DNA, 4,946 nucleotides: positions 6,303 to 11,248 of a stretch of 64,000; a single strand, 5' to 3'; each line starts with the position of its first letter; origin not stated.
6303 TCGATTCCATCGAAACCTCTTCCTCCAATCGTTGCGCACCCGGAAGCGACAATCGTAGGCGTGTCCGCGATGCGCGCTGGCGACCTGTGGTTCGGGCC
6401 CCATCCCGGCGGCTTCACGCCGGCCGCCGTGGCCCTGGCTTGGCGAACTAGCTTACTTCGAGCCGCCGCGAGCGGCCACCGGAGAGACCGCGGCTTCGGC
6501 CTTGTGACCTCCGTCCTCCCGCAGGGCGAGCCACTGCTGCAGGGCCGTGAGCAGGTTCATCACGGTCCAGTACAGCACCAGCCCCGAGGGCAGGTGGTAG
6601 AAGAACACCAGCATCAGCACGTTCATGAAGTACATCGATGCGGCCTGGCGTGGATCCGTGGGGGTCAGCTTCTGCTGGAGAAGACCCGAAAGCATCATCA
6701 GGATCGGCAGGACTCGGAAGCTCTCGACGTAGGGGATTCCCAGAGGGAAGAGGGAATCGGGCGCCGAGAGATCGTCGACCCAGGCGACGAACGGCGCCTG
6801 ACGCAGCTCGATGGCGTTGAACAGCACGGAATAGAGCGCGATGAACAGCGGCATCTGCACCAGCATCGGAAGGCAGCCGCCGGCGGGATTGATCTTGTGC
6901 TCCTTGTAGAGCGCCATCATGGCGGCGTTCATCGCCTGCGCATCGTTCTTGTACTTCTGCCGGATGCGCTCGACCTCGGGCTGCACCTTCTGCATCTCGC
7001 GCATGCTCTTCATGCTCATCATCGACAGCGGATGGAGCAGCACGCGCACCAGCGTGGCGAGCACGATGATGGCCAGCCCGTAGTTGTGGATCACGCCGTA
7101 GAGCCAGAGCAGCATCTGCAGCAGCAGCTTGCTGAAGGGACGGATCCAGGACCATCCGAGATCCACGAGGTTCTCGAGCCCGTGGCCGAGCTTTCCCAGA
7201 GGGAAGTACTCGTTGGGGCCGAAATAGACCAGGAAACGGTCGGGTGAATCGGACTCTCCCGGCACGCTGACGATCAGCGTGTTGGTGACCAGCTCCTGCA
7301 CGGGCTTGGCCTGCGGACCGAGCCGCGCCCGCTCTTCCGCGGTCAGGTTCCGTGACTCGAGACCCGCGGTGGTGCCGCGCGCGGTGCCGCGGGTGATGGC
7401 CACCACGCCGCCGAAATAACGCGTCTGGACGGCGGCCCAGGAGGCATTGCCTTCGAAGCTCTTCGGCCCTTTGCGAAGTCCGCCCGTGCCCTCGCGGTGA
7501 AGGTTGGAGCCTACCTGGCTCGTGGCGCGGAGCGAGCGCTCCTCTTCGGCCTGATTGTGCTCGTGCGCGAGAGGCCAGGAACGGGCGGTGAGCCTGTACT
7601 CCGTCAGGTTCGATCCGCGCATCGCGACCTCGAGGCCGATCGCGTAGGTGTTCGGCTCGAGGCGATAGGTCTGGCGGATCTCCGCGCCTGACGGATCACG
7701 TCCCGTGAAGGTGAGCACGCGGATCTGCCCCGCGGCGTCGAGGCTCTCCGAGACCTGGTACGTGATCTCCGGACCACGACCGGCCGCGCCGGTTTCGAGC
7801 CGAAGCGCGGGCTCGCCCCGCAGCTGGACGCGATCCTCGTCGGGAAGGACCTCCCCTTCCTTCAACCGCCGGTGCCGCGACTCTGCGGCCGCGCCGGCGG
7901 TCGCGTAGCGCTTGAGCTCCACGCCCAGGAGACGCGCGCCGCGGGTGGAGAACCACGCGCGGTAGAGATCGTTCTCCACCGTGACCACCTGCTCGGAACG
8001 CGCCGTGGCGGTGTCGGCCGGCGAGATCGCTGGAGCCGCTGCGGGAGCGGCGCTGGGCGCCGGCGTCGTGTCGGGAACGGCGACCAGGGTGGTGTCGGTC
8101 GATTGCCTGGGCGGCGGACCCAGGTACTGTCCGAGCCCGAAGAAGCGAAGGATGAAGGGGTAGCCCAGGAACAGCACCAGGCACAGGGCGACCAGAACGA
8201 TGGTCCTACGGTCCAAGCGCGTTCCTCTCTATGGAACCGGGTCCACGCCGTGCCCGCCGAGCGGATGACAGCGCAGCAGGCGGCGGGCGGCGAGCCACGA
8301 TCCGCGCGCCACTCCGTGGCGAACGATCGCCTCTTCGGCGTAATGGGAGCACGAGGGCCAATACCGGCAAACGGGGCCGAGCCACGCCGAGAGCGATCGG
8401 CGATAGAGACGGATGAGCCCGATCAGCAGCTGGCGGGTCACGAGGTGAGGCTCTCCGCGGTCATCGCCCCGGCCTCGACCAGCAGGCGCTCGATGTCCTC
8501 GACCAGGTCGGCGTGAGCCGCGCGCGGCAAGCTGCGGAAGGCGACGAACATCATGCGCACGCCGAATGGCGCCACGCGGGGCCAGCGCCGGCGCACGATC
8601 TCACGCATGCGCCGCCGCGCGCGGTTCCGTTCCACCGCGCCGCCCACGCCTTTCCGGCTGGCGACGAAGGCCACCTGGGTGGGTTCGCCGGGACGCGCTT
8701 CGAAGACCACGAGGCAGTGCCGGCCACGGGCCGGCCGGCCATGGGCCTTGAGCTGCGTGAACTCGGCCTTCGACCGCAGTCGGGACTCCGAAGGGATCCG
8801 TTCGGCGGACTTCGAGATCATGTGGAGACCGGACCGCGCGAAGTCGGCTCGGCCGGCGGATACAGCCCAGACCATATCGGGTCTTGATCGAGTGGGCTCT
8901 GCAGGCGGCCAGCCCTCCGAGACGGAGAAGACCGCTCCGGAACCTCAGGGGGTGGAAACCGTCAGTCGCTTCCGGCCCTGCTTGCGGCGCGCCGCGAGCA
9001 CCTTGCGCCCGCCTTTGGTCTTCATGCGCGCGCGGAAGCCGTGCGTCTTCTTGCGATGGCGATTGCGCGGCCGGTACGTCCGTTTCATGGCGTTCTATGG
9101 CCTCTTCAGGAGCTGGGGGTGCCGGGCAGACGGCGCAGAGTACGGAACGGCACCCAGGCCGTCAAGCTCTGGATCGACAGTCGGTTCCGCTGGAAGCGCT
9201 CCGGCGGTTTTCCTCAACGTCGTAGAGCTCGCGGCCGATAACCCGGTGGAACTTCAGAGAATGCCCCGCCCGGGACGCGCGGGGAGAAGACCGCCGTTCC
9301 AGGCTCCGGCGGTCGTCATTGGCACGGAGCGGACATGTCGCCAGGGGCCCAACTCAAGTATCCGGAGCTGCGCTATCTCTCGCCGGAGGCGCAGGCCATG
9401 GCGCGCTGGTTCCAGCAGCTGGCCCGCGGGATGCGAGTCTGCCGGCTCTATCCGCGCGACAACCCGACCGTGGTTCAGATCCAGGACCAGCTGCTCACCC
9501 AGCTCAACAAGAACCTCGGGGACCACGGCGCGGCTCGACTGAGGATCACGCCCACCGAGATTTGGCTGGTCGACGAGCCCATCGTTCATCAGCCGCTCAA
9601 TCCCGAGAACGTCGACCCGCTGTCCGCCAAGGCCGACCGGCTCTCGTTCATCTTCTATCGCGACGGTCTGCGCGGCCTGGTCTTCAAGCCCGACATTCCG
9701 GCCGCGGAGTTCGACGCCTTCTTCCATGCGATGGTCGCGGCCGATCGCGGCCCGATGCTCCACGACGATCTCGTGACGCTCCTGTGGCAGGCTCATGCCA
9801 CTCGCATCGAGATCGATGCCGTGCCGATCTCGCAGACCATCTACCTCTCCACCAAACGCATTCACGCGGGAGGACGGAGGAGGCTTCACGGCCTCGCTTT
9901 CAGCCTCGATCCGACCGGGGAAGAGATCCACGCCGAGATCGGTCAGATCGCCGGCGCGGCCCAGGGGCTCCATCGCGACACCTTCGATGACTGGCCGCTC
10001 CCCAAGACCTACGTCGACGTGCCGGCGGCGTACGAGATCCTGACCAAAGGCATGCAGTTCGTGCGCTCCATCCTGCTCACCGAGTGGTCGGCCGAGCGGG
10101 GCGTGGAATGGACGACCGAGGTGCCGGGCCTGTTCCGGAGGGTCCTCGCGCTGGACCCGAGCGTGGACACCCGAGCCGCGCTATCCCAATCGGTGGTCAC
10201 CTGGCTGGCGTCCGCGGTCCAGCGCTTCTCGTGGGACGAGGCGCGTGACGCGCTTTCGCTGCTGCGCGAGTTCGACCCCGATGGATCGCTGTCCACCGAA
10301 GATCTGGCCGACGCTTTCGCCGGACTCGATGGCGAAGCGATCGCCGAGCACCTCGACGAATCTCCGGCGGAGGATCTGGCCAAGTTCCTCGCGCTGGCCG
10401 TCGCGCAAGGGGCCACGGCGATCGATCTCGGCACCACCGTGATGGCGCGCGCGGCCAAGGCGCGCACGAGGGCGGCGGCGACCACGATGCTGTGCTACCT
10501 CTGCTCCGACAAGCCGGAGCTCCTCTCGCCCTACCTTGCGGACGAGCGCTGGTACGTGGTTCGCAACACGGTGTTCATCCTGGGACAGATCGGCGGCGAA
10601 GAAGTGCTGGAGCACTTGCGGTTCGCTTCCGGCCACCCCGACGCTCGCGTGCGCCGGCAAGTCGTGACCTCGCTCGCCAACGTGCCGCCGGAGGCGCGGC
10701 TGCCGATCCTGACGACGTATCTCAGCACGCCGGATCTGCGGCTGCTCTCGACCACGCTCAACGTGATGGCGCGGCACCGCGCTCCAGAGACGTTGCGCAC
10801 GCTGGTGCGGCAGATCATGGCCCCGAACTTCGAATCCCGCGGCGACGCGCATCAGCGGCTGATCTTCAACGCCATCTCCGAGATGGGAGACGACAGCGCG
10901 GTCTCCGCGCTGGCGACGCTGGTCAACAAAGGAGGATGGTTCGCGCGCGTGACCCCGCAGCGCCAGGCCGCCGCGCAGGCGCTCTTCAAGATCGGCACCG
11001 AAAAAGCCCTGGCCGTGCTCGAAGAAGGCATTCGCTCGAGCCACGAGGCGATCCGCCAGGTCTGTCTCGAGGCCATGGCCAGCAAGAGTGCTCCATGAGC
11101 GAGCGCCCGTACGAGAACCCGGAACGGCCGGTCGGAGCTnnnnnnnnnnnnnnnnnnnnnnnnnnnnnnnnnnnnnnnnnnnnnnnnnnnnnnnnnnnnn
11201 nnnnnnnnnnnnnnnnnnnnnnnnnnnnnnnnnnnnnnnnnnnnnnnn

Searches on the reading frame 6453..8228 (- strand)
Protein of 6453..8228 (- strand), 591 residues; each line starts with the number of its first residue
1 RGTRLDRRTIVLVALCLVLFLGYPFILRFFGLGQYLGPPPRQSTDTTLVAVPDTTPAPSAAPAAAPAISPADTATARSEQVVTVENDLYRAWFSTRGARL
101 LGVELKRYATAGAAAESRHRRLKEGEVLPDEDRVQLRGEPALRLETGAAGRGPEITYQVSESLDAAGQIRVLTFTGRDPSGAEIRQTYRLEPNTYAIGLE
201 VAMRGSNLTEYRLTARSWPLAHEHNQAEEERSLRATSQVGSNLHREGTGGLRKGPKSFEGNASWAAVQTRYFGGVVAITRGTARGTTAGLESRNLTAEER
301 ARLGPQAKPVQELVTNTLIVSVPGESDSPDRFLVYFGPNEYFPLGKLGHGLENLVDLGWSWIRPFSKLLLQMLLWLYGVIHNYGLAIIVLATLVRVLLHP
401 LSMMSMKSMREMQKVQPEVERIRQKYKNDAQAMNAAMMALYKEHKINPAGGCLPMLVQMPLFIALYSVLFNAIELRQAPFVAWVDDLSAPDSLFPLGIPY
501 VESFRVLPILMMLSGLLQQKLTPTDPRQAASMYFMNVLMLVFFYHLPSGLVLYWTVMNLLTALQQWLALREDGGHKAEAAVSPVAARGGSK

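Call 68: search_protein_families(library=pfam, max_evalue=0.00001, proteins=[window:6453-8228:-])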
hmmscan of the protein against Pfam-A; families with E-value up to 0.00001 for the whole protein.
window:6453-8228:- (591 aa): 2 families
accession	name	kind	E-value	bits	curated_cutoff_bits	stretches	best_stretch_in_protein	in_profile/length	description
PF02096.25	60KD_IMP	-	6.8e-60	202.2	35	1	383-568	1-161/163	60Kd inner membrane protein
PF14849.12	YidC_periplas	-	2.8e-15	57.4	24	1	82-362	2-275/283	YidC periplasmic domain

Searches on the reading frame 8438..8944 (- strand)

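Call 68: search_protein_families(library=pfam, max_evalue=0.00001, proteins=[window:8438-8944:-])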
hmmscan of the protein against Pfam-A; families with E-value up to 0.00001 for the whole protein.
window:8438-8944:- (168 aa): 1 family
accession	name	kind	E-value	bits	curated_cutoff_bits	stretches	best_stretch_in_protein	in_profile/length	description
PF00825.24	Ribonuclease_P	-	2.5e-18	66.5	22.3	1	51-157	2-107/109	Ribonuclease P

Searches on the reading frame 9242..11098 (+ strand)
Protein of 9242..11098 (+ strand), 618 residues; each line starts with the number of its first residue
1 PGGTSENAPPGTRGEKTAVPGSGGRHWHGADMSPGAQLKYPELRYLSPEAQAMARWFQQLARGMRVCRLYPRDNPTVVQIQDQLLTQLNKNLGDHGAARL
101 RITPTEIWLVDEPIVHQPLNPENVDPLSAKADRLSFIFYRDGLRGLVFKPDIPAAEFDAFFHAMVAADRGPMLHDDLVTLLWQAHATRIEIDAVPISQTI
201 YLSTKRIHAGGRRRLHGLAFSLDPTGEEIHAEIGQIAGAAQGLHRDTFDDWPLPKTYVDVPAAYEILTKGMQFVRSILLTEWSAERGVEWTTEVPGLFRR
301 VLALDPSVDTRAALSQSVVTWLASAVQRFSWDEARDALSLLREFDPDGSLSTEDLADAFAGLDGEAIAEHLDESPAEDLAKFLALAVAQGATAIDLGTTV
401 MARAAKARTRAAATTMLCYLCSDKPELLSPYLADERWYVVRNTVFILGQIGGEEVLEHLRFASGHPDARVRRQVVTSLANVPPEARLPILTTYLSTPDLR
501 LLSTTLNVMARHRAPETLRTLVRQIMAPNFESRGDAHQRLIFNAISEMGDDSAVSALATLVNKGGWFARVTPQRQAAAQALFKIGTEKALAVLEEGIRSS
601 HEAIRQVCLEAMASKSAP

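Call 68: search_protein_families(library=pfam, max_evalue=0.00001, proteins=[window:9242-11098:+])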
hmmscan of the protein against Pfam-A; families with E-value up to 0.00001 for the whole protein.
window:9242-11098:+ (618 aa): 2 families
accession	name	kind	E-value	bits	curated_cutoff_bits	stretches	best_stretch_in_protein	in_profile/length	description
PF13646.12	HEAT_2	-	2.3e-18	66.7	27.7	0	536-613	15-88/88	HEAT repeats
PF03130.22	HEAT_PBS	-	2.5e-08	34.1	20.9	0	574-596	2-24/27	PBS lyase HEAT-like repeat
